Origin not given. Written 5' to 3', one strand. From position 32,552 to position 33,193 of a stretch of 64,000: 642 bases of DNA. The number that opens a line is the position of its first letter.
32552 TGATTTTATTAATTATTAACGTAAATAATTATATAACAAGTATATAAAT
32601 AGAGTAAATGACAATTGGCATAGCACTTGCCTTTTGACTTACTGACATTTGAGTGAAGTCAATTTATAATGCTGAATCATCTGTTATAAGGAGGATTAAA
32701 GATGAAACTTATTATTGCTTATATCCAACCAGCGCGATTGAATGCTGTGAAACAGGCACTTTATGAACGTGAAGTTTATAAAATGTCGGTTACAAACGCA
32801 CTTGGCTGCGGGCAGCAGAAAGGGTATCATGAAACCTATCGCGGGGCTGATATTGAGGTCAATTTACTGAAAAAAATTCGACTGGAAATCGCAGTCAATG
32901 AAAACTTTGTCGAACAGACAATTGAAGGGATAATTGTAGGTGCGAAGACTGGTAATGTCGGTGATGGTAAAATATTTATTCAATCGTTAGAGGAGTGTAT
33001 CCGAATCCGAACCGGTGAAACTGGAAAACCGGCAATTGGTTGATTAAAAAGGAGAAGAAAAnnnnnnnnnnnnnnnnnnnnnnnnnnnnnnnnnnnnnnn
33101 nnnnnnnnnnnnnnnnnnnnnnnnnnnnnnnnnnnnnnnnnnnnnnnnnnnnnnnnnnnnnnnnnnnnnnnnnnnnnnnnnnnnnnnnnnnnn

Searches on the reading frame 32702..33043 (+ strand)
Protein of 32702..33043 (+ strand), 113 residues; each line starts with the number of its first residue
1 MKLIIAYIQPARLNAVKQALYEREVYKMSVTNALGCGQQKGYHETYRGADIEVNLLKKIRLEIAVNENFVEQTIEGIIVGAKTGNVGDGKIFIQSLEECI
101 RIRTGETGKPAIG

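Call 65: search_protein_families(library=pfam, max_evalue=0.00001, proteins=[window:32702-33043:+])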
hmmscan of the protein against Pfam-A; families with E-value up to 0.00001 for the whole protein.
window:32702-33043:+ (113 aa): 1 family
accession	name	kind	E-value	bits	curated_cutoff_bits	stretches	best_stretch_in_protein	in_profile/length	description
PF00543.27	P-II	-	1.8e-23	83.3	25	1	1-106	1-102/102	Nitrogen regulatory protein P-II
